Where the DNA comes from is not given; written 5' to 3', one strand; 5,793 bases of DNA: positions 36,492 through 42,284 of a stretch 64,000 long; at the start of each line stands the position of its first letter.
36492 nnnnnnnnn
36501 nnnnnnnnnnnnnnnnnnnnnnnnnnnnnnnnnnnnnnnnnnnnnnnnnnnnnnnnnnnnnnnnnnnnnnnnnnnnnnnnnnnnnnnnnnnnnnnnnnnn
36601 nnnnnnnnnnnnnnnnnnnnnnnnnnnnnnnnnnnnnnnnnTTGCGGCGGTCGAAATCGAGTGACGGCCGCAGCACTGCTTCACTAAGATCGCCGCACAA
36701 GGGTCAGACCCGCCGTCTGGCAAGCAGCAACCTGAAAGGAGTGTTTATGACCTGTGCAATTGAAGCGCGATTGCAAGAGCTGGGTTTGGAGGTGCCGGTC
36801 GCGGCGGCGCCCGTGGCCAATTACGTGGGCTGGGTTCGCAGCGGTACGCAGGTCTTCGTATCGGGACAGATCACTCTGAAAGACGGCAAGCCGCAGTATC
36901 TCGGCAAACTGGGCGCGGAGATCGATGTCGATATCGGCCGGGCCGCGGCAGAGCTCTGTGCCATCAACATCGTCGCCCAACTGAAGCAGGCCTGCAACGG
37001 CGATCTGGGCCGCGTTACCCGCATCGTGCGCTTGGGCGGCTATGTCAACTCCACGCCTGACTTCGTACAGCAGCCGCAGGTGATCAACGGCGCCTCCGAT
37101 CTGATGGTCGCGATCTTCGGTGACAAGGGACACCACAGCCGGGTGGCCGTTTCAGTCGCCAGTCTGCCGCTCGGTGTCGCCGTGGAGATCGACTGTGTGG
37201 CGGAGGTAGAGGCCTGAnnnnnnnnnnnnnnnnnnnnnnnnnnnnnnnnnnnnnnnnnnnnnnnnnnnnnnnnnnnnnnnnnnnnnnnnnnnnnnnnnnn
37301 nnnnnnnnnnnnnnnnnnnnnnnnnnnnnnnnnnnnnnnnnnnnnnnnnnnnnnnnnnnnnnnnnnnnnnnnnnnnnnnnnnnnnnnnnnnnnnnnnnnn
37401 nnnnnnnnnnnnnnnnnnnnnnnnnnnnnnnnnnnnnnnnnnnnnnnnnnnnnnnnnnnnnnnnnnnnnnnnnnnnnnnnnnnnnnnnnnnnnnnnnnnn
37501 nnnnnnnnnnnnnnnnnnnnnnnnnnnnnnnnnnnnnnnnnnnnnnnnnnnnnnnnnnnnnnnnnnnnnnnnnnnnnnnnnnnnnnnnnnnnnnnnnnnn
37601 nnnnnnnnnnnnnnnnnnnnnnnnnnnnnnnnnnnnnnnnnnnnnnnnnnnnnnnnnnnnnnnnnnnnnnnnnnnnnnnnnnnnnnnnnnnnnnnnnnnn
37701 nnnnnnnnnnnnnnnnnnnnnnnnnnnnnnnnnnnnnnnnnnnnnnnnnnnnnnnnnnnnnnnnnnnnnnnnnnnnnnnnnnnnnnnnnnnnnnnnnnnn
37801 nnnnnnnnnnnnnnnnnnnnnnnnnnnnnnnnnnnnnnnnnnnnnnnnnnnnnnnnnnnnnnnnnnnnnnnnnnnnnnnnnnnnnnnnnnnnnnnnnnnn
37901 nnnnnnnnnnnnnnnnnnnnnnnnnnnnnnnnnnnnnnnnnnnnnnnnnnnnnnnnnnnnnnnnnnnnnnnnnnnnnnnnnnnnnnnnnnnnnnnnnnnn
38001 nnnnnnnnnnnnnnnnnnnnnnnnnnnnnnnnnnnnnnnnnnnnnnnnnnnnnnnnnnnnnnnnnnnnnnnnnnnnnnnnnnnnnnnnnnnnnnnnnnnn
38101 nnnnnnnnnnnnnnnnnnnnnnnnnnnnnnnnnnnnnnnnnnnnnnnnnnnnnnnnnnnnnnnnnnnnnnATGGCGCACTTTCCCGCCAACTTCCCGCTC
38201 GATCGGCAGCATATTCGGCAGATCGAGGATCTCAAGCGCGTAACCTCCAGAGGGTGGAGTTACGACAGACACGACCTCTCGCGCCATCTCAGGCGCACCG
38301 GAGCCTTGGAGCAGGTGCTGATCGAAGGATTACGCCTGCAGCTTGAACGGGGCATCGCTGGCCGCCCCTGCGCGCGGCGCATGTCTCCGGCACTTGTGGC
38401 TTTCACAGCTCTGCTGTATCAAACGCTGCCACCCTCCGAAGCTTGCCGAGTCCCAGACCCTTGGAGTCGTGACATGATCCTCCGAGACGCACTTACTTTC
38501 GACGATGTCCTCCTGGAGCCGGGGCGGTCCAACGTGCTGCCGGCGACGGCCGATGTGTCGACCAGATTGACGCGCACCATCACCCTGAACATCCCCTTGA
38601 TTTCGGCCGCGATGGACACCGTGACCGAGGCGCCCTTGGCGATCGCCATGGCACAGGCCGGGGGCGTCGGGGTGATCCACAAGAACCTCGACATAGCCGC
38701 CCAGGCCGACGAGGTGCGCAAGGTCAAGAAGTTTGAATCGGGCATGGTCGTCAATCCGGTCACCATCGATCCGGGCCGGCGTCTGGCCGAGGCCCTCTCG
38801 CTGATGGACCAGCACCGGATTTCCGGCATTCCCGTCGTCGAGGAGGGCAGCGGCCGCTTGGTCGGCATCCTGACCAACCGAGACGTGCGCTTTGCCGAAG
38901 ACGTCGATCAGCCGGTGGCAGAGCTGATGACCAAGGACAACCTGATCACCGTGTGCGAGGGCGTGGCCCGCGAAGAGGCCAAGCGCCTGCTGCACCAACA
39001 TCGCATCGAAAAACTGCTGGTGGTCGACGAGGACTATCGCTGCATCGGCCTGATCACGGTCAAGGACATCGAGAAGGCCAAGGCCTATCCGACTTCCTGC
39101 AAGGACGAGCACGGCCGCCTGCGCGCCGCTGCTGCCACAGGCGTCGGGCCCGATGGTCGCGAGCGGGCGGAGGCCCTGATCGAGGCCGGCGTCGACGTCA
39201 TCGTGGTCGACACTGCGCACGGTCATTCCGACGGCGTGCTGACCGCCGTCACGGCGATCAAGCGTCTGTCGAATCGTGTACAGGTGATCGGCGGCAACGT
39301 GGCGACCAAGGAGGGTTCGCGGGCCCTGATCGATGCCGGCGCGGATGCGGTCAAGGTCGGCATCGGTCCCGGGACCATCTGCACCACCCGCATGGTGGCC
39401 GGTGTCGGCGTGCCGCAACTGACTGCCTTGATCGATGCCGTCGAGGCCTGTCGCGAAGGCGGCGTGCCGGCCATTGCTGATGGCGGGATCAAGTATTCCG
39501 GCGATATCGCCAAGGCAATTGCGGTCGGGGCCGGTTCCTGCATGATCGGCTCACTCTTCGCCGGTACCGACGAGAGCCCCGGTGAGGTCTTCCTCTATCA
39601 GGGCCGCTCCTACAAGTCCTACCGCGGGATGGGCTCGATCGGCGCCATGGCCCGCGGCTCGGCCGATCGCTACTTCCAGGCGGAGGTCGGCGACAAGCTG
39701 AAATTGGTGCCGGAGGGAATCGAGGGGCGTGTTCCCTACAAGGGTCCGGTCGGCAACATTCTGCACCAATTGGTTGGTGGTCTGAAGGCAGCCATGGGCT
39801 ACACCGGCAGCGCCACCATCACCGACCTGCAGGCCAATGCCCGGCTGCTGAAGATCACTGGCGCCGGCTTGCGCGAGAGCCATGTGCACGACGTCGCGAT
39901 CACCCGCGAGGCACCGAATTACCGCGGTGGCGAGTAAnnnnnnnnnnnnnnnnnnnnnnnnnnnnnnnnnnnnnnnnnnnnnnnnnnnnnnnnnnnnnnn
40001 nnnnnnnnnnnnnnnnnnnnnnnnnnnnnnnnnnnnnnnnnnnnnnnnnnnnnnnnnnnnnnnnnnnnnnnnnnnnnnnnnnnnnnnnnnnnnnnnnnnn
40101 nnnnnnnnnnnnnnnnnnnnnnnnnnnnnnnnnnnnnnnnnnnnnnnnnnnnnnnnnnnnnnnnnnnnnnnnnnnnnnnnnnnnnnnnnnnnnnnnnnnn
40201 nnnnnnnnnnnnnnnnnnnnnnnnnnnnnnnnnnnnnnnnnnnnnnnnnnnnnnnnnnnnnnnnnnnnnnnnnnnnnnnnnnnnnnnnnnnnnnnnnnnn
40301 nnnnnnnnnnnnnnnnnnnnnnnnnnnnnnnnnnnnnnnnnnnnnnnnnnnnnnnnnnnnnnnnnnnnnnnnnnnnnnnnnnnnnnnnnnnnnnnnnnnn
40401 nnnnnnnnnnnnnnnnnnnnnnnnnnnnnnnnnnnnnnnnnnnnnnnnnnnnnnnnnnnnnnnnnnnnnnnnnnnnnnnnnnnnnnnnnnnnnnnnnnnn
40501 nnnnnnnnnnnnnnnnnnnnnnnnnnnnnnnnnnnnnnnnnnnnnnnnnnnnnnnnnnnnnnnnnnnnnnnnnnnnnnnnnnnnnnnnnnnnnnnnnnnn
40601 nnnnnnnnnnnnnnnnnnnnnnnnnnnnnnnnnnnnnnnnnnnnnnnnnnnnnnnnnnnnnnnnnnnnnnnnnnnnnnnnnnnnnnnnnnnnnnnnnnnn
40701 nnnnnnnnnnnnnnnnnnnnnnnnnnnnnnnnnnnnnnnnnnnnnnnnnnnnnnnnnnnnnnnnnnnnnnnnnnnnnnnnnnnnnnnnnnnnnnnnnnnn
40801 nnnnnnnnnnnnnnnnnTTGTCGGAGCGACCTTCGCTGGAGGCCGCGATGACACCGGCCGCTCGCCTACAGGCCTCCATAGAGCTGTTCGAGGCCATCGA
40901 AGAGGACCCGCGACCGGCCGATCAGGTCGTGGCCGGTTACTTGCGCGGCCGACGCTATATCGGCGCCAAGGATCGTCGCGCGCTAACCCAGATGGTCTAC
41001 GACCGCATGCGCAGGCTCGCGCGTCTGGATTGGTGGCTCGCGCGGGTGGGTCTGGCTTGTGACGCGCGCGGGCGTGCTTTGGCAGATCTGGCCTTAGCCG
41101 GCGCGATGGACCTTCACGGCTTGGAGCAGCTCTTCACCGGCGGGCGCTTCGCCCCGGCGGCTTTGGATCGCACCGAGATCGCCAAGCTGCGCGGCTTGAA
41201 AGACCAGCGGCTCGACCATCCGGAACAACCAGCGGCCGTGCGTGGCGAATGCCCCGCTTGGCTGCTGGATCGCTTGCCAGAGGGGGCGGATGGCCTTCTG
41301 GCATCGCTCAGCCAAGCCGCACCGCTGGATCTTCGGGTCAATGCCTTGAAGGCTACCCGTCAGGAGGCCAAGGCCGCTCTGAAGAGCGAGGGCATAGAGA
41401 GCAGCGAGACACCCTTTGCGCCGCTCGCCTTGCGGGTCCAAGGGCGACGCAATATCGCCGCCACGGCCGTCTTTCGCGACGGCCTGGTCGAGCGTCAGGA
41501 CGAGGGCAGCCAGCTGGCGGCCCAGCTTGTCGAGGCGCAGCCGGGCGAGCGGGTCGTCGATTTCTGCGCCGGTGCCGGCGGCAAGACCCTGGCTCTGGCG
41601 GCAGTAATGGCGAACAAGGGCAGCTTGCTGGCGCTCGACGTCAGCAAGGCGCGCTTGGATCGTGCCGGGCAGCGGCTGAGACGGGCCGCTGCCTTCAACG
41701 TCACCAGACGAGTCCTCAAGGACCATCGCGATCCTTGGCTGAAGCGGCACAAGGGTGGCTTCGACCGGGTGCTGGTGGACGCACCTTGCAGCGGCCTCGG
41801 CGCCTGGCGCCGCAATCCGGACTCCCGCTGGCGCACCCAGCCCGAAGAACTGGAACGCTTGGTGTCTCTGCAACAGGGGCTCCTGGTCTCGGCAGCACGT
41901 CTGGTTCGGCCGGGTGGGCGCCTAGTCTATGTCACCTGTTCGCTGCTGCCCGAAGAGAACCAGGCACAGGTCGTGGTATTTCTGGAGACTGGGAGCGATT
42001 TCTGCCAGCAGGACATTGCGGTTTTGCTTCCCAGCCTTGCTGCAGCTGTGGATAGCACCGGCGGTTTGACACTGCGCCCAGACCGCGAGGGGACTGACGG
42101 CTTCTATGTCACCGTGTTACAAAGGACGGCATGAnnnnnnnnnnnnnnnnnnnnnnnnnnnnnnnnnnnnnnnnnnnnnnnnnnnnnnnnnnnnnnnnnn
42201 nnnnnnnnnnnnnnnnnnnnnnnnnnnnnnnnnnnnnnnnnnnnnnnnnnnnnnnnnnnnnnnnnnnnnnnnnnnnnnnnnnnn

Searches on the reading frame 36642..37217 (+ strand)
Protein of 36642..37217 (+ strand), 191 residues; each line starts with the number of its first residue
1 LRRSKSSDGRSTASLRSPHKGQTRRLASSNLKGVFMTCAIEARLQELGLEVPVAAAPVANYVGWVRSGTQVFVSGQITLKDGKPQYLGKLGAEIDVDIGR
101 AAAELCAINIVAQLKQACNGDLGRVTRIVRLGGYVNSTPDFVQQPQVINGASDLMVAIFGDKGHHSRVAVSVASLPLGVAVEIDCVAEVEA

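Call 40: search_protein_families(library=pfam, proteins=[window:36642-37217:+])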
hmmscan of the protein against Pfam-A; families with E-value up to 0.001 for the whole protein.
window:36642-37217:+ (191 aa): 2 families
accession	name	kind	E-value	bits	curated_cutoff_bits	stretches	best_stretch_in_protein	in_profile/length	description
PF14588.11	YjgF_endoribonc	-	3.2e-30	105.3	35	1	41-181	1-140/148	YjgF/chorismate_mutase-like, putative endoribonuclease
PF01042.26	Ribonuc_L-PSP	-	2.9e-13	50.3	27.3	1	55-189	5-121/121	Endoribonuclease L-PSP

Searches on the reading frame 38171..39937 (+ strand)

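Call 21: search_protein_families(library=pfam, proteins=[window:38171-39937:+])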
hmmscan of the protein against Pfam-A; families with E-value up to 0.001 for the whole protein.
window:38171-39937:+ (588 aa): 4 families
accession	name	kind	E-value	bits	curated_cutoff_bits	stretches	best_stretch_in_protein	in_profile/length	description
PF00478.31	IMPDH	-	2e-157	524.1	25.6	1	107-573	1-345/345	IMP dehydrogenase / GMP reductase domain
PF00571.33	CBS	-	1.3e-21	77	24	2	192-241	5-53/57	CBS domain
PF03060.21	NMO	-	1.4e-10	41.6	28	1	359-473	125-235/331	Nitronate monooxygenase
PF01070.24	FMN_dh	-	0.00031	20.3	24.9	1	377-463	226-305/350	FMN-dependent dehydrogenase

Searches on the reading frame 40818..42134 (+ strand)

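Call 22: search_protein_families(library=pfam, proteins=[window:40818-42134:+])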
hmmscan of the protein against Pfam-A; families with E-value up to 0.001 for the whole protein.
window:40818-42134:+ (438 aa): 6 families
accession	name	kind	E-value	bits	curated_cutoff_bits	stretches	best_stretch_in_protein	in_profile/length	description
PF01189.24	Methyltr_RsmB-F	-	1.2e-45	156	27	1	236-434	2-198/199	16S rRNA methyltransferase RsmB/F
PF22458.1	RsmF-B_ferredox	-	1.3e-11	44.9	27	1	146-213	2-73/74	Methyltr_RsmF/B-like, ferredoxin-like domain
PF01209.24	Ubie_methyltran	-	1.5e-05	24.9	20.1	1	236-296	41-101/233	ubiE/COQ5 methyltransferase family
PF13847.12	Methyltransf_31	-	1.8e-05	24.9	27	1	242-376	3-114/145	Methyltransferase domain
PF13649.12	Methyltransf_25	-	0.00024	22.1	27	1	246-320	1-70/97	Methyltransferase domain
PF05175.20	MTS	-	0.00028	21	23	0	225-303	14-90/170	Methyltransferase small domain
